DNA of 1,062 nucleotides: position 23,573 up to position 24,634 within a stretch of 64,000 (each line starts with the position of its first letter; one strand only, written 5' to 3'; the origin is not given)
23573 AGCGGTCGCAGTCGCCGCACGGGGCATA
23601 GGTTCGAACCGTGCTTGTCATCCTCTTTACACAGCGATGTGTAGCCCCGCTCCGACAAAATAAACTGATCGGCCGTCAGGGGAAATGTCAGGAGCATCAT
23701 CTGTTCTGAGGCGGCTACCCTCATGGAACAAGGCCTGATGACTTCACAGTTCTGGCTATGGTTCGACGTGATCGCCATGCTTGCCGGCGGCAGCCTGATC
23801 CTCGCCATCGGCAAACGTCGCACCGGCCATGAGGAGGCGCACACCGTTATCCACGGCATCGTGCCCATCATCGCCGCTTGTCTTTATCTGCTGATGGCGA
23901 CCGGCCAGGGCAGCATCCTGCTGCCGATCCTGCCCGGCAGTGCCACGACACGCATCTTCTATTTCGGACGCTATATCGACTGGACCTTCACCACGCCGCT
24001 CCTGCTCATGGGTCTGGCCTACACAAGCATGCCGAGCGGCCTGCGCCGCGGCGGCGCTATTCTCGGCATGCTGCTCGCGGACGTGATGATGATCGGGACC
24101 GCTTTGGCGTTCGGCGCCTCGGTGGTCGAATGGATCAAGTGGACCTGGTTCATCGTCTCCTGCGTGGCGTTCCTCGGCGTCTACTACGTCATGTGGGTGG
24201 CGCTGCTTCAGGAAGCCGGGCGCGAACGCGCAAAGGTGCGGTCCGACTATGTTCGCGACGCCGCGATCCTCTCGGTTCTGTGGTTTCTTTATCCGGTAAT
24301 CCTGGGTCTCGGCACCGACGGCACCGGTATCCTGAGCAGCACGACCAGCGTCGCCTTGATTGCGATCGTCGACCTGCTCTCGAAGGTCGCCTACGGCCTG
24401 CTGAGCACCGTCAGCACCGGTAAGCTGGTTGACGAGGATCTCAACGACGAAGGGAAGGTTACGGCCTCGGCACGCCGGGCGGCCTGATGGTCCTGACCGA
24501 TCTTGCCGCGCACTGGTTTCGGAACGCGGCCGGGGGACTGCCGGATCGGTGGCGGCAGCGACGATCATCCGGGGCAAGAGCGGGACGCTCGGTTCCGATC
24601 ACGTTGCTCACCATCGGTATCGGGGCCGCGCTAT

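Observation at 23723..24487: Orphan D-T-G-motif microbial rhodopsin directly downstream of an RND efflux operon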

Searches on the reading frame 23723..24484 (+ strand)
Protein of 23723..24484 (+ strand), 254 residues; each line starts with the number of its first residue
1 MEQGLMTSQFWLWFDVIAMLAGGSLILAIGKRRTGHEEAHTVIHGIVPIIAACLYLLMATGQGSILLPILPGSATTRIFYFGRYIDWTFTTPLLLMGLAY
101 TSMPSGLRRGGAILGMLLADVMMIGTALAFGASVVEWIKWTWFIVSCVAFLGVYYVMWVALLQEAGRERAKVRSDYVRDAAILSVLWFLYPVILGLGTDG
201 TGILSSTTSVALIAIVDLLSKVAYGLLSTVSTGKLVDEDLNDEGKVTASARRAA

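Call 3: search_protein_families(library=pfam, proteins=[window:23723-24484:+], max_evalue=0.01)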
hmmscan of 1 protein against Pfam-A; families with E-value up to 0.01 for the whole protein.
window:23723-24484:+ (254 aa): 1 family
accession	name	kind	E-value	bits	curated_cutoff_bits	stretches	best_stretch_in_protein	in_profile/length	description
PF01036.24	Bac_rhodopsin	-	1.3e-40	139.7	24.6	1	7-231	2-220/224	Bacteriorhodopsin-like protein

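Call 4: search_solved_structures(query=window:23723-24484:+, max_evalue=0.001, show_alignments=3)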
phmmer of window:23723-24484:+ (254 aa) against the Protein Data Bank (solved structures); distinct sequences matched with E-value up to 0.001: 135 (the best 60 are shown).
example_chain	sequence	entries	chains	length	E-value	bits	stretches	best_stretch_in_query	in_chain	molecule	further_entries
8xx8_A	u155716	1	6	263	5e-40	140.7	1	8-238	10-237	Rhodopsin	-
8anq_B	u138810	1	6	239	3.3e-36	128.2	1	22-229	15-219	Bacteriorhodopsin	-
6kfq_A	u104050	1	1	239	4.2e-31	111.5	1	10-254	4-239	Rhodopsin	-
7w74_A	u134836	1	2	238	4.4e-31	111.4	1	20-228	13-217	Bacteriorhodopsin-like protein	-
8h79_A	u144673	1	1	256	2.8e-26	95.7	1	8-227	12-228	cyanorhodopsin-II (CyR-II) P7104R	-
1vgo_A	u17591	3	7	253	2.4e-24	89.3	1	9-232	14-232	Archaerhodopsin 2 | Archaerhodopsin-2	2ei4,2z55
3wqj_A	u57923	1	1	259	2.6e-24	89.2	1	9-232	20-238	Archaerhodopsin-2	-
2wjl_A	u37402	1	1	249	6.4e-24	87.9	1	10-229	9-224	Bacteriorhodopsin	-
7q35_A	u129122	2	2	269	8.1e-24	87.6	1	9-229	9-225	Bacteriorhodopsin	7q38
1c8r_A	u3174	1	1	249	1.6e-23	86.7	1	10-229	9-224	PROTEIN (BACTERIORHODOPSIN)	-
3har_A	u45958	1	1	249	1.7e-23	86.6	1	10-229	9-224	Bacteriorhodopsin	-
1cwq_A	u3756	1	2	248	1.8e-23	86.5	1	10-229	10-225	BACTERIORHODOPSIN (""M"" STATE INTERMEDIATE IN COMBINATION WITH GROUND STATE)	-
1brr_A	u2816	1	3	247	1.9e-23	86.4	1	10-229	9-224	PROTEIN (BACTERIORHODOPSIN)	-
1ap9_A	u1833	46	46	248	2.2e-23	86.2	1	10-229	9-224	BACTERIORHODOPSIN | BACTERIORHODOPSIN PRECURSOR | BACTERIORHODOPSIN (M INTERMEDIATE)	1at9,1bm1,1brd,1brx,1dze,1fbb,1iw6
2i1x_A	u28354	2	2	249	2.3e-23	86.1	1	10-229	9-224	Bacteriorhodopsin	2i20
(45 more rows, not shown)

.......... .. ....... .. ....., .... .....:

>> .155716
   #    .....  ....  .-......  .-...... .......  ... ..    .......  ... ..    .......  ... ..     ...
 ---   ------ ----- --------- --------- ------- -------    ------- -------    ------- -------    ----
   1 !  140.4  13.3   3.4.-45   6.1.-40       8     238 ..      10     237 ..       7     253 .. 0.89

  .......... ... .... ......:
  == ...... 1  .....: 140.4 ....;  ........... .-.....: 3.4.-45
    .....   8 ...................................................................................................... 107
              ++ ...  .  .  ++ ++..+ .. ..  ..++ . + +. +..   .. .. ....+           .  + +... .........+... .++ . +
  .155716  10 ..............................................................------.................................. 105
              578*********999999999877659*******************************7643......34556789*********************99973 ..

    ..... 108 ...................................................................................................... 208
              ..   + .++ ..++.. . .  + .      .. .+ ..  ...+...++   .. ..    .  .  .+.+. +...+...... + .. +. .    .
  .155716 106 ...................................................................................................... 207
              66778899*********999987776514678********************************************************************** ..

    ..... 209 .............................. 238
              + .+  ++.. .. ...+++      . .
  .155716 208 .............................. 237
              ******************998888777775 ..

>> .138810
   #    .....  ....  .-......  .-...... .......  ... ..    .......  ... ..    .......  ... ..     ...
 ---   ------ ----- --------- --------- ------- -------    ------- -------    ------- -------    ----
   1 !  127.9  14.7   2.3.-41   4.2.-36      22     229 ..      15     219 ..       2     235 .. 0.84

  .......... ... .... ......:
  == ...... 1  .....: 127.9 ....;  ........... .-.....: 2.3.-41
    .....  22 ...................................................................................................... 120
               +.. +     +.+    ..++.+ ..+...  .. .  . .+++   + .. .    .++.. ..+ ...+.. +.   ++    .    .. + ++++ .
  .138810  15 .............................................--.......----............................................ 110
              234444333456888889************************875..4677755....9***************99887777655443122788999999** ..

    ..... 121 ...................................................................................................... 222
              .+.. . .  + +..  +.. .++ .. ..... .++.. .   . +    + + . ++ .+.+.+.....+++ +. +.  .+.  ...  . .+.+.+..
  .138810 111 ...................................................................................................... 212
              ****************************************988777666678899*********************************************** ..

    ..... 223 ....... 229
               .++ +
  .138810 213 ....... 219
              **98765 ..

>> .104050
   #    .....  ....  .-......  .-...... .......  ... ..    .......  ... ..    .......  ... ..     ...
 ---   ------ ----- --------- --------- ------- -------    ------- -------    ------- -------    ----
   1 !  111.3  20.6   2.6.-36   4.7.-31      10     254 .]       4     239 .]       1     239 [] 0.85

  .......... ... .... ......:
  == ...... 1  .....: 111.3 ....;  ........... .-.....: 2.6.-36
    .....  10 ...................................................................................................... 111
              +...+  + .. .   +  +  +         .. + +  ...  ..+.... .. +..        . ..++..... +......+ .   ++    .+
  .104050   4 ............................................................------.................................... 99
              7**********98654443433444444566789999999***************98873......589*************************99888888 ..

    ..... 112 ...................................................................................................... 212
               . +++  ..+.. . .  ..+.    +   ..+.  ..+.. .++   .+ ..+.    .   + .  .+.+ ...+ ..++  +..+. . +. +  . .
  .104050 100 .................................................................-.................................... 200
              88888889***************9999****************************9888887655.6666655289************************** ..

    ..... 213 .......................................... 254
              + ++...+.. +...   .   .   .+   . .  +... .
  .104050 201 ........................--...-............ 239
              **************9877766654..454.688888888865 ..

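Call 5: search_protein_families(library=ncbifam, proteins=[window:23723-24484:+], max_evalue=0.01)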
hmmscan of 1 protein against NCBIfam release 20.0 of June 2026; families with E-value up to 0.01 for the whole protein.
window:23723-24484:+ (254 aa): 0 families

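Call 6: find_homologous_proteins(query=window:23723-24484:+, max_evalue=1e-10)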
Query window:23723-24484:+ (254 aa): 596 proteins with E <= 1e-10 among 4461 candidates; the best 120 are listed.
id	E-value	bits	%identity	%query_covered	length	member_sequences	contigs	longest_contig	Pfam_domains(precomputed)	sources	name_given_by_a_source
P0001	2.3e-155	533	100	98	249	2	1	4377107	PF01036.25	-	-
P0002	1.2e-136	472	88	98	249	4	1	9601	PF01036.25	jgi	-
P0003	1.0e-132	459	87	98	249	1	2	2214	PF01036.25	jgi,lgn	-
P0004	1.1e-129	449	82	98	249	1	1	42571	PF01036.25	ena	-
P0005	5.1e-129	447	87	94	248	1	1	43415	PF01036.25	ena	-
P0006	2.1e-127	442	81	98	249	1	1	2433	PF01036.25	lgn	-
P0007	1.9e-123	429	80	98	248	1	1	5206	PF01036.25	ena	-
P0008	2.2e-121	422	80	98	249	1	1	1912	PF01036.25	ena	-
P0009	4.6e-97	342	67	98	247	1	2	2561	PF01036.25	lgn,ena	-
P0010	5.8e-97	342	68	93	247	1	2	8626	PF01036.25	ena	-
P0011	2.5e-95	337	65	98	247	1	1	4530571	PF01036.25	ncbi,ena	-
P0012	1.6e-94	334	62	98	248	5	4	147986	PF01036.25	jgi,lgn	-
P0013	2.3e-94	333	61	98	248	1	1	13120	PF01036.25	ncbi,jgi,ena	-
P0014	2.6e-94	333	63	98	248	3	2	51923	PF01036.25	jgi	jgi:bacteriorhodopsin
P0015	7.6e-94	332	62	98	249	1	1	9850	PF01036.25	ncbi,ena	-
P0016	1.4e-93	331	61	94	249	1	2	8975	PF01036.25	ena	-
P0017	1.5e-93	331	62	98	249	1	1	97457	PF01036.25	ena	-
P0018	1.6e-93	331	64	98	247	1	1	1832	PF01036.25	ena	-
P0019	2.8e-93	330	64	97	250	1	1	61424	PF01036.25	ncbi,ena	-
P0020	2.9e-93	330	63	98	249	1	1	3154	PF01036.25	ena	-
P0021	8.0e-93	328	63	93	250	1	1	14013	PF01036.25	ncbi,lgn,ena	-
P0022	2.0e-92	327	64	93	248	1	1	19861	PF01036.25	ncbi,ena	-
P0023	2.8e-92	327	60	98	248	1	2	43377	PF01036.25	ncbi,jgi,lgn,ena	-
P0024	2.9e-92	327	62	94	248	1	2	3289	PF01036.25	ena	-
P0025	1.2e-91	325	61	93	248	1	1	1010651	PF01036.25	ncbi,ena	-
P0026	2.2e-91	324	65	87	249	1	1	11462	PF01036.25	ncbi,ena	-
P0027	2.9e-91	323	61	95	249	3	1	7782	PF01036.25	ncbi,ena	-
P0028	3.8e-91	323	61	98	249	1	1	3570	PF01036.25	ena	-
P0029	3.9e-91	323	60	98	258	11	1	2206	PF01036.25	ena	-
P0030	4.7e-91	323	64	93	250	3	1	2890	PF01036.25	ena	-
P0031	9.6e-91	322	62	96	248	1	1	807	PF01036.25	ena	-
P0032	1.1e-90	321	62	92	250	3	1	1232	PF01036.25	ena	-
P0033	1.2e-90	321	63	94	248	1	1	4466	PF01036.25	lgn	-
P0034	1.2e-90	321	63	94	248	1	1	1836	PF01036.25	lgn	-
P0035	1.4e-90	321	63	94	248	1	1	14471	PF01036.25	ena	-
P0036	1.8e-90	321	61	94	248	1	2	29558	PF01036.25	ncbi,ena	-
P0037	3.0e-90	320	62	94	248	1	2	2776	PF01036.25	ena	-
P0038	5.8e-90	319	60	98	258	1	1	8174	PF01036.25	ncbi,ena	-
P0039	6.9e-90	319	63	93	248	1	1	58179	PF01036.25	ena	-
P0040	7.3e-90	319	61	95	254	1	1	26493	PF01036.25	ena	-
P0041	8.7e-90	319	61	94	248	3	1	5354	PF01036.25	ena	-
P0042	2.4e-89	317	60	98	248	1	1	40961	PF01036.25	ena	-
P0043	3.6e-89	316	60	94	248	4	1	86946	PF01036.25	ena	-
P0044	4.3e-89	316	61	93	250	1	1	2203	PF01036.25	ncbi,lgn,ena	-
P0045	8.7e-89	315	59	98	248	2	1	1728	PF01036.25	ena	-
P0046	9.2e-89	315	59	98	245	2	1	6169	PF01036.25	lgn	-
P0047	1.0e-88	315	62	90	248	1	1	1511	PF01036.25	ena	-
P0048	1.1e-88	315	62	95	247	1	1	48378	PF01036.25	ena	-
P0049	1.4e-88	315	61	98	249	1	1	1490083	PF01036.25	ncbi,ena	-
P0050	1.4e-88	315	62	95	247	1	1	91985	PF01036.25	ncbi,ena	-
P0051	2.3e-88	314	62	93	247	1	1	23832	PF01036.25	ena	-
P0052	2.5e-88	314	60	98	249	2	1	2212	PF01036.25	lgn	-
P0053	2.9e-88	314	61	94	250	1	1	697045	PF01036.25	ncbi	-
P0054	3.4e-88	313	64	92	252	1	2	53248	PF01036.25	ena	-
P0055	4.8e-88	313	60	93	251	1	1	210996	PF01036.25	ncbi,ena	-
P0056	9.2e-88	312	60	98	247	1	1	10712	PF01036.25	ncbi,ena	-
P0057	9.9e-88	312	63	93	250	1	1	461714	PF01036.25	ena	-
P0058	1.3e-87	311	60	94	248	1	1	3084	PF01036.25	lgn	-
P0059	1.4e-87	311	62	97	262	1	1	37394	PF01036.25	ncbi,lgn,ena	-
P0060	1.7e-87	311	59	98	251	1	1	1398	PF01036.25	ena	-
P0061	2.4e-87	311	61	94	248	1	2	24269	PF01036.25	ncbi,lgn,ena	-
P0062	3.0e-87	310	59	94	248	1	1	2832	PF01036.25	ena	-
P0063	3.1e-87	310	59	93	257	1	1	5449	PF01036.25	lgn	-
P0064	4.4e-87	310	60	94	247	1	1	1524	PF01036.25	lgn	-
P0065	6.1e-87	309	60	95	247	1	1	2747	PF01036.25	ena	-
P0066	2.7e-86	307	58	98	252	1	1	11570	PF01036.25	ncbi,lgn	ncbi:MAG: bacteriorhodopsin [Janthinobacterium lividum]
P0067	2.7e-86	307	59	98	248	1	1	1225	PF01036.25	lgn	-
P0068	3.1e-86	307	59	98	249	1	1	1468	PF01036.25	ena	-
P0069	3.4e-86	307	60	97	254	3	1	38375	PF01036.25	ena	-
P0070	3.5e-86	307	58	98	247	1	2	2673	PF01036.25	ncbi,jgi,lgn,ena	-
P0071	7.6e-86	306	58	98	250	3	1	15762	PF01036.25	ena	-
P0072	7.7e-86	306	58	98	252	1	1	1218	PF01036.25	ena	-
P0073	7.8e-86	306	61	93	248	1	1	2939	PF01036.25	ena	-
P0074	8.9e-86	305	58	94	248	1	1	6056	PF01036.25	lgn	-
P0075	9.2e-86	305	59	98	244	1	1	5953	PF01036.25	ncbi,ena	-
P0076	1.5e-85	305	60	98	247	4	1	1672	PF01036.25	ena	-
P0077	1.7e-85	304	60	98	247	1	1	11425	PF01036.25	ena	-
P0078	2.8e-85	304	59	94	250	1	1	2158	PF01036.25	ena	-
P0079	4.7e-85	303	61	93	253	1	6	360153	PF01036.25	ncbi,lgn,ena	-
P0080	5.1e-85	303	58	98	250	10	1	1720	PF01036.25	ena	-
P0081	7.4e-85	302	61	98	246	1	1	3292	PF01036.25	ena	-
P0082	1.2e-84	302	59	98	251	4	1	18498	PF01036.25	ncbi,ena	-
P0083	1.5e-84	301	59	95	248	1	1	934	PF01036.25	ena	-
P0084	1.8e-84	301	60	93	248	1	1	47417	PF01036.25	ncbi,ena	-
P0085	1.8e-84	301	60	98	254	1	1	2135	PF01036.25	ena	-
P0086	2.2e-84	301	59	98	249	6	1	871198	PF01036.25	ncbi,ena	-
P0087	2.4e-84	301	61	98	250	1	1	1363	PF01036.25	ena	-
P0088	2.5e-84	301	60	98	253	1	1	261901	PF01036.25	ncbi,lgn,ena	-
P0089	2.9e-84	300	63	88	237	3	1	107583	PF01036.25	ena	-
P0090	3.2e-84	300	58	93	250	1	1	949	PF01036.25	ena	-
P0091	4.2e-84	300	57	98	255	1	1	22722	PF01036.25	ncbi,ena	-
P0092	6.3e-84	299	58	93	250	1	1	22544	PF01036.25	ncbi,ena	-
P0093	7.1e-84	299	58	98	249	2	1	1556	PF01036.25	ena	-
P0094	7.6e-84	299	59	96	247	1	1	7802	PF01036.25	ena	-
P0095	8.1e-84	299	59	98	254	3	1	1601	PF01036.25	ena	-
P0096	8.3e-84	299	57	98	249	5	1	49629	PF01036.25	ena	-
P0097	8.8e-84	299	59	98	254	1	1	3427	PF01036.25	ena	-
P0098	1.0e-83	299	57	98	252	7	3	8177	PF01036.25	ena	-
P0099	1.0e-83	299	57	98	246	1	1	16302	PF01036.25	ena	-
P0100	1.2e-83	298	59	98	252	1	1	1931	PF01036.25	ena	-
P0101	1.2e-83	298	57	98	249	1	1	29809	PF01036.25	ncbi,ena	-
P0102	2.4e-83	297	56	94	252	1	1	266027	PF01036.25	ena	-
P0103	3.3e-83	297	58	98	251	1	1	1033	PF01036.25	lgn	-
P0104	3.7e-83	297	57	98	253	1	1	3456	PF01036.25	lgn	-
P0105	4.2e-83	297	57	98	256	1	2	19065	PF01036.25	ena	-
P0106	4.4e-83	297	56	98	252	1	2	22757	PF01036.25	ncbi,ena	-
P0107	5.8e-83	296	59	93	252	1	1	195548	PF01036.25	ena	-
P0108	6.1e-83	296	57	98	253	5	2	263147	PF01036.25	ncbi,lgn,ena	-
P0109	7.1e-83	296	58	98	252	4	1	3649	PF01036.25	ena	-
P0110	9.8e-83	295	59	94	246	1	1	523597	PF01036.25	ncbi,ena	-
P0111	1.1e-82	295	62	87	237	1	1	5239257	PF01036.25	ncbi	-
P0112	1.2e-82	295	58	98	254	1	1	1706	PF01036.25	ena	-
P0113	1.2e-82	295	57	98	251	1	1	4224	PF01036.25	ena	-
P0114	1.5e-82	295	59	94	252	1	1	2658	PF01036.25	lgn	-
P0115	1.6e-82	295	57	98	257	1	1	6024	PF01036.25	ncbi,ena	-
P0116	1.6e-82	295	57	93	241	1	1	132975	PF01036.25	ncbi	-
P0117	1.6e-82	295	58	98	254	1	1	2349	PF01036.25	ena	-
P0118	1.6e-82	295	59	98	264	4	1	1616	PF01036.25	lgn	-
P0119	1.8e-82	295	58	94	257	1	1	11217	PF01036.25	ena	-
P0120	1.8e-82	295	59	94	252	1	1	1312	PF01036.25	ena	-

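Call 10: find_encoding_contigs(protein=P0001, flank=10000, max_places=3)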
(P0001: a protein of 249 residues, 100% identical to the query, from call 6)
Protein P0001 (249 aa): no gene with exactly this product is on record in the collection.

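Call 16: find_encoding_contigs(protein=P0005, flank=10000, max_places=2)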
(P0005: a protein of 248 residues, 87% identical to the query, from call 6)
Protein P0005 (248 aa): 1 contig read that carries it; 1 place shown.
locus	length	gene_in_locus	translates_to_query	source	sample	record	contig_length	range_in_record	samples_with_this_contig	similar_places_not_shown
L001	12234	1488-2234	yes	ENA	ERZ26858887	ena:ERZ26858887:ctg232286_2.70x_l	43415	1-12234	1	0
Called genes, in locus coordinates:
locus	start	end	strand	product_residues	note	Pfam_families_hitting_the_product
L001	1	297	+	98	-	?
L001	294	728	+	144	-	PF09912:DUF2141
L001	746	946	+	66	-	-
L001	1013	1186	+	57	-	-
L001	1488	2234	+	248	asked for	PF01036:Bac_rhodopsin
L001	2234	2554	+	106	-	PF15461:BCD (weak)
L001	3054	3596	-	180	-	PF03232:COQ7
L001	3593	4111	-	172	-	PF02600:DsbB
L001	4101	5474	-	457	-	PF00982:Glyco_transf_20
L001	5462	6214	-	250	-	PF02358:Trehalose_PPase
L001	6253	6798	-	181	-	PF09923:DUF2155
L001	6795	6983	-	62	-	-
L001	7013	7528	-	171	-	PF02470:MlaD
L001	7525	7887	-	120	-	PF05071:NDUFA12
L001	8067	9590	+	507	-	PF12637:TSCPD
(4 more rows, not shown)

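Call 17: find_encoding_contigs(protein=P0011, flank=10000, max_places=2)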
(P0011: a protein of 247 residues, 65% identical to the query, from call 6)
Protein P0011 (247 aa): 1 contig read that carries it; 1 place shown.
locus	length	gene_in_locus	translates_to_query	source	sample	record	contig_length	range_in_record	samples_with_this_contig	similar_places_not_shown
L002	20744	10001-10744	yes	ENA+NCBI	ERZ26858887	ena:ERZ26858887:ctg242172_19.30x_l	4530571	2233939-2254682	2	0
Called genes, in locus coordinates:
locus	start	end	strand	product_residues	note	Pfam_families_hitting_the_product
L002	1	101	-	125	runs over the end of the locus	PF00416:Ribosomal_S13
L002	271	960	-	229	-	PF00406:ADK, PF13207:AAA_17, PF13238:AAA_18 (weak), PF13671:AAA_33 (weak), PF05191:ADK_lid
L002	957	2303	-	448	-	PF00344:SecY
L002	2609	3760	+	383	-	PF25919:BSH_CusB (faint), PF25917:BSH_RND, PF25973:BSH_CzcB (weak), PF25876:HH_MFP_RND, PF25944:Beta-barrel_RND, PF25967:RND-MFP_C, PF25989:YknX_C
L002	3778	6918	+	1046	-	PF00873:ACR_tran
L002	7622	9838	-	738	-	PF00521:DNA_topoisoIV, PF03989:DNA_gyraseA_C (faint)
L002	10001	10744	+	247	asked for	PF01036:Bac_rhodopsin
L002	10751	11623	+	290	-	PF15461:BCD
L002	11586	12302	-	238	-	PF11967:RecO_N, PF02565:RecO_C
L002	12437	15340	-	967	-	PF07676:PD40 (faint), PF08450:SGL (faint), PF10282:Lactonase, PF04185:Phosphoesterase (faint)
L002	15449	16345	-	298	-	PF00350:Dynamin_N (faint), PF01926:MMR_HSR1, PF02421:FeoB_N, PF03193:RsgA_GTPase (faint), PF10662:PduV-EutP (weak), PF00009:GTP_EFTU (weak), PF07650:KH_2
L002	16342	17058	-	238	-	PF22935:RM44_endonuclase (weak), PF14622:Ribonucleas_3_3, PF00636:Ribonuclease_3, PF00035:dsrm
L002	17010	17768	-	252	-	PF10502:Peptidase_S26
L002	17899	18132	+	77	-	-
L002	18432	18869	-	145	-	-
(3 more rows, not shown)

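Call 23: list_cluster_members(proteins=[P0001, P0002, P0004, P0005, P0011, P0013, P0025, P0049, P0053, P0111])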
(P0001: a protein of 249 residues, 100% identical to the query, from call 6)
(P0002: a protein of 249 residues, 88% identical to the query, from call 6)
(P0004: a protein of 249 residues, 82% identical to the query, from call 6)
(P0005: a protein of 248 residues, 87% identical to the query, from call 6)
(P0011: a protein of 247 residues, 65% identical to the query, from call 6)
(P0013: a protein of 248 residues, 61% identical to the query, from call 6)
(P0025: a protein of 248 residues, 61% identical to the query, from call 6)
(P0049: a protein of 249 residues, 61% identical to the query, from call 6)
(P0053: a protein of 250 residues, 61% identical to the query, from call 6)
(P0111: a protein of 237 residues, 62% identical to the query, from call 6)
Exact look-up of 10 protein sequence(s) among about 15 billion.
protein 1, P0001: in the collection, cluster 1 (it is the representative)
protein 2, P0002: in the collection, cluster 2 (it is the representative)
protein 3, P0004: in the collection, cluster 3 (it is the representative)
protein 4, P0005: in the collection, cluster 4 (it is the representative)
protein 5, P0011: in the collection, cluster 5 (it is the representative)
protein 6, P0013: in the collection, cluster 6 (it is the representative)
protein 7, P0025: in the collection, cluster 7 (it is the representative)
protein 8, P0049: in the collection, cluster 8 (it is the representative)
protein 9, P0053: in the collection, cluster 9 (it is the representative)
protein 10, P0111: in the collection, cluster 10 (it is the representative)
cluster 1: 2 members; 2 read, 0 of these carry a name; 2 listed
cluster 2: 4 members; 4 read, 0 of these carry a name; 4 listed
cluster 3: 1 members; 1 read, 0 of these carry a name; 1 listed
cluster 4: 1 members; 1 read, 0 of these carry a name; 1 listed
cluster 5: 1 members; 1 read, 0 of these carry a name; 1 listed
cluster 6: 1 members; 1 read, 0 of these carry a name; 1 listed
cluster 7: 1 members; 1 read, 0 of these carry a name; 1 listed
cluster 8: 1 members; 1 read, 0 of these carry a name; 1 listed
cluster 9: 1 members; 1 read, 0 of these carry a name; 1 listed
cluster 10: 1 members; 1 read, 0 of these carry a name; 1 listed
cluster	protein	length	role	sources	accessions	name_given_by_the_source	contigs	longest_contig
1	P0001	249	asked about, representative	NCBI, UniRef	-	-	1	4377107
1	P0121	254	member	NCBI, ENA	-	-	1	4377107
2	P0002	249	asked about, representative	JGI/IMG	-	-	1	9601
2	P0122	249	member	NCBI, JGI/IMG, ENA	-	-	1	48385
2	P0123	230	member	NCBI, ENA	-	-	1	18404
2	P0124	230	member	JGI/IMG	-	-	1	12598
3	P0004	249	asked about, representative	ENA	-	-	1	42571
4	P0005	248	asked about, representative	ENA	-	-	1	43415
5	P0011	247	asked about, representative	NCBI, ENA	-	-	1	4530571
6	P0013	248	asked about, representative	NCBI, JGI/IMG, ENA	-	-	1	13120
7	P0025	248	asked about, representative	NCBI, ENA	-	-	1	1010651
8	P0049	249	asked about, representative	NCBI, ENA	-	-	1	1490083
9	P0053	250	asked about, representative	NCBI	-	-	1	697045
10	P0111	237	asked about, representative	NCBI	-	-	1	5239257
